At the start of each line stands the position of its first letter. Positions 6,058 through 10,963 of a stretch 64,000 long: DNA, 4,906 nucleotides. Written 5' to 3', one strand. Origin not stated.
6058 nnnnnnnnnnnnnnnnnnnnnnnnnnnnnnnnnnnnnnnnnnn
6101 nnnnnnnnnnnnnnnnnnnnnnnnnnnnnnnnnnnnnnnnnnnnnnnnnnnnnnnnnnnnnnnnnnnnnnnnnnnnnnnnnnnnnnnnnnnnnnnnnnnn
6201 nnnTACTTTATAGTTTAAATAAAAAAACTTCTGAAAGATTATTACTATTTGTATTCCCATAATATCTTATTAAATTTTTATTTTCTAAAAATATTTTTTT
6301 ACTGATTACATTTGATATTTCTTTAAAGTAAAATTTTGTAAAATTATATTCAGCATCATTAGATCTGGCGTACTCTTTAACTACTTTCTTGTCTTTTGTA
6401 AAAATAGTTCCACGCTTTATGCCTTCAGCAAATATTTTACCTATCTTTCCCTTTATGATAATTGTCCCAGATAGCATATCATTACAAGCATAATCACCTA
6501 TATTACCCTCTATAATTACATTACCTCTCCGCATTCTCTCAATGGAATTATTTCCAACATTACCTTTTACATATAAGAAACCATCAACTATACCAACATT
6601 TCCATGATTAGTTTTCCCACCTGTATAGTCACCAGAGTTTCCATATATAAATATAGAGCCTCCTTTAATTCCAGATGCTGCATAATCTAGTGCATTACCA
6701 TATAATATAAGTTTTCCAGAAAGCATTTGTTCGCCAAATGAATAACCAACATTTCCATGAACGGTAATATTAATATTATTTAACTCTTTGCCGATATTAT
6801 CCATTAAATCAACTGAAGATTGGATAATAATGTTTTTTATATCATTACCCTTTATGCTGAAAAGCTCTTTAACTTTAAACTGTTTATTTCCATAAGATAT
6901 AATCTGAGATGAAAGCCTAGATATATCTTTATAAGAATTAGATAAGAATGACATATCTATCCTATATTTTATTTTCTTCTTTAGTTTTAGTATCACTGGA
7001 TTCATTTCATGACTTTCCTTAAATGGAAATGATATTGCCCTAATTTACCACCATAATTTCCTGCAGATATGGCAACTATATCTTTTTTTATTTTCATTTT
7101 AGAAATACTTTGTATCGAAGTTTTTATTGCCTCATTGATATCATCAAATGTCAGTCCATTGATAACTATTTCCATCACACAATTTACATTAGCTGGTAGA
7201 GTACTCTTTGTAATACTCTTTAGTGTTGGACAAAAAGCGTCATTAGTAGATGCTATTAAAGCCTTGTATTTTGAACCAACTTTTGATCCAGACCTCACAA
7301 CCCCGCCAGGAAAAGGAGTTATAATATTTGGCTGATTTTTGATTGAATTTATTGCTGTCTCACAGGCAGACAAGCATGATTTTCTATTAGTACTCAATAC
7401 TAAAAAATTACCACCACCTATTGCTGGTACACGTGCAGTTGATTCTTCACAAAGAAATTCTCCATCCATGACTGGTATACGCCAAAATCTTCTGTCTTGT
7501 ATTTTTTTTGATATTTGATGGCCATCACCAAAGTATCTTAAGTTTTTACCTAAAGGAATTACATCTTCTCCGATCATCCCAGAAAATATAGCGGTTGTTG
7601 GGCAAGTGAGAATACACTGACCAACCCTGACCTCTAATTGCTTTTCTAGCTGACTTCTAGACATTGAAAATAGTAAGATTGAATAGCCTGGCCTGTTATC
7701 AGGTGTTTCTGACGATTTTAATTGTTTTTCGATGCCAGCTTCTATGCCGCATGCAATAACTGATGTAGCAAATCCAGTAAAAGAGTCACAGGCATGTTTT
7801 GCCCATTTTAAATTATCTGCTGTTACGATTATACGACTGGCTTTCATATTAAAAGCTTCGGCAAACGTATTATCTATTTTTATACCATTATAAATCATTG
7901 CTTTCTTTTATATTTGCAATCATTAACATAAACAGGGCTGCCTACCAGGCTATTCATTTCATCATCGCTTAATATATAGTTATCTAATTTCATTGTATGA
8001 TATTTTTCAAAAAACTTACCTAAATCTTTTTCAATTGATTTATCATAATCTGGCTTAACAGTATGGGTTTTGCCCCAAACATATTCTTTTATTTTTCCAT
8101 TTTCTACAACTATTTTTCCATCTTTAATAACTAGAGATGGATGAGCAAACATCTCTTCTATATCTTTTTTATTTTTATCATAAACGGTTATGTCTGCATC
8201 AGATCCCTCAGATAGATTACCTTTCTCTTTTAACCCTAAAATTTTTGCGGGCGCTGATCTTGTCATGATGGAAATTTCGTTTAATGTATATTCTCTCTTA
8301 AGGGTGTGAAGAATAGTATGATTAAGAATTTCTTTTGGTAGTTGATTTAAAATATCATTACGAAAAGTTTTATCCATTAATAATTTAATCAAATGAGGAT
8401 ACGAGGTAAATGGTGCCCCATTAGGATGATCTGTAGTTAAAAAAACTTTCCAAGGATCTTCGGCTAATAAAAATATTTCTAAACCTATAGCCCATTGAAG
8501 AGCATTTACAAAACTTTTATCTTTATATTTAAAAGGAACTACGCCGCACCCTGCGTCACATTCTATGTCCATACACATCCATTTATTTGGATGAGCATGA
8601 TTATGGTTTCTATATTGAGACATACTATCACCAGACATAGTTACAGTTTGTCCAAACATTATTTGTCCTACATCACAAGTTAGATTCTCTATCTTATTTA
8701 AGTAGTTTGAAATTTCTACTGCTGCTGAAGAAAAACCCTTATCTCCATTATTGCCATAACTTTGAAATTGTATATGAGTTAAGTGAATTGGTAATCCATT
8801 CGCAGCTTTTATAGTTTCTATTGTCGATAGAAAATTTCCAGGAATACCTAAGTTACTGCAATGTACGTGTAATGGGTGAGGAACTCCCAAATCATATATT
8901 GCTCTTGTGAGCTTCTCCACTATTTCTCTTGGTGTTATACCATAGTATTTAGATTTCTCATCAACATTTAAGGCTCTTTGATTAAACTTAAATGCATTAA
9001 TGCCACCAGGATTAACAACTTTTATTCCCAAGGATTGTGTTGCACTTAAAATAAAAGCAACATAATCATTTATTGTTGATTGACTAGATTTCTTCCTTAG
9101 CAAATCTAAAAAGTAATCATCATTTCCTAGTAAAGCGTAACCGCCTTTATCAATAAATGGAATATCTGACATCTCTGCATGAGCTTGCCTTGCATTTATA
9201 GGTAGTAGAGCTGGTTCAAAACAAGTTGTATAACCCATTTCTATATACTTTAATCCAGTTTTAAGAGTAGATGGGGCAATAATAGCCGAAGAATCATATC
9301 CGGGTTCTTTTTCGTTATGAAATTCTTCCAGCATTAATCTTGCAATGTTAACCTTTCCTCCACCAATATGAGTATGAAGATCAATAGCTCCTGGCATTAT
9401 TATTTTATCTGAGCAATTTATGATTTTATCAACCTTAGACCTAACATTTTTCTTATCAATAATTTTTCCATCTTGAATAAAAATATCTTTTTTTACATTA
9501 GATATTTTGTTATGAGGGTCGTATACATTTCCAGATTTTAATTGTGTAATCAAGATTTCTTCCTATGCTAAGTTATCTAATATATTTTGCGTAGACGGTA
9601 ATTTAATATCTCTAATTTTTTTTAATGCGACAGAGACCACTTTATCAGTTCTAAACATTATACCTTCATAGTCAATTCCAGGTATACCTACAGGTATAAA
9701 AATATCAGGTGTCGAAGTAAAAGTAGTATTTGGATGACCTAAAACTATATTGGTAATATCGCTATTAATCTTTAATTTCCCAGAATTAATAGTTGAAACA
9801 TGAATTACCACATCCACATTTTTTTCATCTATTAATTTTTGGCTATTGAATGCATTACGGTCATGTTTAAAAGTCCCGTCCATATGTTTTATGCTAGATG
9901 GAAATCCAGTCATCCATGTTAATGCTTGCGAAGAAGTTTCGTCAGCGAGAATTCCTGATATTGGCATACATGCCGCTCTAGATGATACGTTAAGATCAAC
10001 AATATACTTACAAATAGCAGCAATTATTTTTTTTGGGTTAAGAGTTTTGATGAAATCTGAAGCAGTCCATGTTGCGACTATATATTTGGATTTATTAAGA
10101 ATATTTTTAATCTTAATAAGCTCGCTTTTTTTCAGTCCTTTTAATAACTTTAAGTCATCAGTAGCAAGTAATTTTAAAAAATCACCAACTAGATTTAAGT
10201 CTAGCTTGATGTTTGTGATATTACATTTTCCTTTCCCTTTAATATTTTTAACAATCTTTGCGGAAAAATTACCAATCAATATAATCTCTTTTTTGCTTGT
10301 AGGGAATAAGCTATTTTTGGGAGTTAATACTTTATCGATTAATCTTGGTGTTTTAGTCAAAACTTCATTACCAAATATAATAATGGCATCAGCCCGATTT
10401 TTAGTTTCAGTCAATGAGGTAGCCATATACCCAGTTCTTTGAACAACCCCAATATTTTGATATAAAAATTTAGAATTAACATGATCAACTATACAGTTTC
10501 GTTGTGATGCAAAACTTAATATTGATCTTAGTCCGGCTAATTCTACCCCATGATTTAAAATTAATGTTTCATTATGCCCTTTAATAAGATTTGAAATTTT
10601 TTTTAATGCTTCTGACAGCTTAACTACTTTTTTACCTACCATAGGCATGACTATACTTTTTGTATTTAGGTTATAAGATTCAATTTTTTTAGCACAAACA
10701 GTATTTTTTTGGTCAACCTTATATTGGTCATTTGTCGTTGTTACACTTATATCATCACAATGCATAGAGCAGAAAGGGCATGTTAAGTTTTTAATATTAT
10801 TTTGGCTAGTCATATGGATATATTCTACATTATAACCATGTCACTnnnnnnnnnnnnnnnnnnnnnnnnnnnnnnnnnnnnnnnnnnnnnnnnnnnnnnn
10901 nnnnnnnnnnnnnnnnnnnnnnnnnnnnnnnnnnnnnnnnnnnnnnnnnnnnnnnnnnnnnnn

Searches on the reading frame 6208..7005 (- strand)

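Call 3: search_protein_families(library=pfam, proteins=[window:6208-7005:-], max_evalue=0.01)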
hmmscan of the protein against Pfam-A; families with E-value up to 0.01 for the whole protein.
window:6208-7005:- (265 aa): 1 family
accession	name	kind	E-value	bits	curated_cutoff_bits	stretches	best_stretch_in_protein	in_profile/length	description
PF01493.24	GXGXG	-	4.6e-21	75.7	32.5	1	71-208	25-167/190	GXGXG motif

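Call 4: search_protein_families(library=ncbifam, proteins=[window:6208-7005:-], max_evalue=0.01)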
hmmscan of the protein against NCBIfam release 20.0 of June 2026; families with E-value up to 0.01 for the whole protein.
window:6208-7005:- (265 aa): 3 families
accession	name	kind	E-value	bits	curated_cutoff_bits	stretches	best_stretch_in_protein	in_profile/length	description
TIGR03122.1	one_C_dehyd_C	equivalog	2.7e-44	151.4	130.65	1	4-237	1-235/260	formylmethanofuran dehydrogenase subunit C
NF042910.1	FMH_DH_FwdC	exception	1.8e-27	96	340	1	4-205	2-209/271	tungsten-dependent formylmethanofuran dehydrogenase subunit FwdC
NF008730.0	PRK11750.1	equivalog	8.2e-13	46.6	1047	1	68-255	1260-1445/1490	glutamate synthase large subunit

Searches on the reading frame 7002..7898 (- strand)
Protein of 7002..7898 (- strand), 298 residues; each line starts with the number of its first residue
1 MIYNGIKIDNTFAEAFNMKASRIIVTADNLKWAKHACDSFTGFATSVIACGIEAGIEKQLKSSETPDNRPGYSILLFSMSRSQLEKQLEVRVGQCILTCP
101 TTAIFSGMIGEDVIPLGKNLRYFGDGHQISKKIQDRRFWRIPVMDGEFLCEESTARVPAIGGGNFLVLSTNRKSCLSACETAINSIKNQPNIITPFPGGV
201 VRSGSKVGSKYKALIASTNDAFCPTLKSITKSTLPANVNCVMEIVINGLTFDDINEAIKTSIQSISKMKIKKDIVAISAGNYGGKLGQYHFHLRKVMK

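Call 3: search_protein_families(library=pfam, proteins=[window:7002-7898:-], max_evalue=0.01)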
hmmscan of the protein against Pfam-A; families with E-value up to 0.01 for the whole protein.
window:7002-7898:- (298 aa): 2 families
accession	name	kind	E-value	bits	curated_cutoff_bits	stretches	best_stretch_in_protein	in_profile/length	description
PF01913.23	FTR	-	1.4e-61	207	27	1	1-143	1-142/142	Formylmethanofuran-tetrahydromethanopterin formyltransferase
PF02741.20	FTR_C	-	2.5e-59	200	25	1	146-296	1-149/149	FTR, proximal lobe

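Call 4: search_protein_families(library=ncbifam, proteins=[window:7002-7898:-], max_evalue=0.01)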
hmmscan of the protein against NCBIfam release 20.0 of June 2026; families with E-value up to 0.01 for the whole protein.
window:7002-7898:- (298 aa): 2 families
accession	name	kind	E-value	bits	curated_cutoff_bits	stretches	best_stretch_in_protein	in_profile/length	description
NF002554.0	PRK02114.1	subfamily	2.5e-133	444.1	297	1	1-297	1-296/297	formylmethanofuran--tetrahydromethanopterin N-formyltransferase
TIGR03119.1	one_C_fhcD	equivalog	7.8e-129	429.2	292.6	1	8-295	1-287/288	formylmethanofuran--tetrahydromethanopterin N-formyltransferase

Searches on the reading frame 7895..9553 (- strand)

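Call 3: search_protein_families(library=pfam, proteins=[window:7895-9553:-], max_evalue=0.01)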
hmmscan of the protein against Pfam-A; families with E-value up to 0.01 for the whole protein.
window:7895-9553:- (552 aa): 2 families
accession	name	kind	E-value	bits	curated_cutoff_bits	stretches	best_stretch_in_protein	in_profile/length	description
PF07969.17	Amidohydro_3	-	5.5e-42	145.3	29.7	1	43-483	1-472/472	Amidohydrolase family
PF01979.26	Amidohydro_1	-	1.9e-09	37.7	25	1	369-482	244-345/345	Amidohydrolase family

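Call 4: search_protein_families(library=ncbifam, proteins=[window:7895-9553:-], max_evalue=0.01)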
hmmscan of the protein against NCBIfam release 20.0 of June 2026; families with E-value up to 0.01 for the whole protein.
window:7895-9553:- (552 aa): 58 families (the best 25 are shown)
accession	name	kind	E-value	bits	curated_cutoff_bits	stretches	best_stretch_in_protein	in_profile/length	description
TIGR03121.1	one_C_dehyd_A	equivalog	4.1e-217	721.8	392.75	1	3-534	2-553/556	formylmethanofuran dehydrogenase subunit A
NF042911.1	FMH_DH_FwdA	exception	6e-142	474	950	1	5-535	4-560/569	tungsten-dependent formylmethanofuran dehydrogenase subunit FwdA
NF006689.0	PRK09237.1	equivalog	1.1e-17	63.7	371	2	5-63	7-66/383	amidohydrolase/deacetylase family metallohydrolase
TIGR01975.1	isoAsp_dipep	equivalog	6.9e-13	48.5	331.25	2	423-484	325-385/389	beta-aspartyl-peptidase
NF006560.0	PRK09061.1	subfamily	1.4e-12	46.7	340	2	5-62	30-86/517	amidohydrolase family protein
TIGR03178.1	allantoinase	equivalog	2e-12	46.7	357.85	2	417-463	342-388/441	allantoinase AllB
NF004839.0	PRK06189.1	equivalog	6.7e-12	44.8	631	2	418-474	349-408/451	allantoinase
TIGR00857.1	pyrC_multi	subfamily_domain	8.9e-12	44.7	279.05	2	414-464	322-373/412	dihydroorotase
TIGR02033.1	D-hydantoinase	equivalog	9.1e-11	41.3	393.25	1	6-64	4-61/454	dihydropyrimidinase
NF002668.0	PRK02382.1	equivalog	9.7e-11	41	452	2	419-464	331-377/436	dihydroorotase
NF006844.0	PRK09357.2-5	equivalog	1.6e-10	40.5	701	1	5-63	6-64/422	dihydroorotase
NF006268.0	PRK08417.1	equivalog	2.8e-10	39.8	499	2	420-470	332-382/406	metal-dependent hydrolase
NF009060.0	PRK12394.1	equivalog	1.3e-09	37.4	442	1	5-63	7-65/381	metallo-dependent hydrolase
NF005791.0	PRK07627.1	equivalog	1.4e-09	37.4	442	2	4-63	4-64/425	dihydroorotase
NF011987.0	PRK15446.2-3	subfamily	1.4e-09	37.2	253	1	430-485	335-386/395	alpha-D-ribose 1-methylphosphonate 5-triphosphate diphosphatase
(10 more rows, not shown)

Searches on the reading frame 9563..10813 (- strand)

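Call 3: search_protein_families(library=pfam, proteins=[window:9563-10813:-], max_evalue=0.01)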
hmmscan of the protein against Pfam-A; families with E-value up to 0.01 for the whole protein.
window:9563-10813:- (416 aa): 0 families

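Call 4: search_protein_families(library=ncbifam, proteins=[window:9563-10813:-], max_evalue=0.01)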
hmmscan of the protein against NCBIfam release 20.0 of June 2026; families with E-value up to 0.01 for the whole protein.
window:9563-10813:- (416 aa): 1 family
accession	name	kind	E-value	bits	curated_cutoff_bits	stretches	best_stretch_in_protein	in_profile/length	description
TIGR03129.1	one_C_dehyd_B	equivalog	3.8e-57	193.7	327.8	1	9-415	1-417/421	formylmethanofuran dehydrogenase subunit B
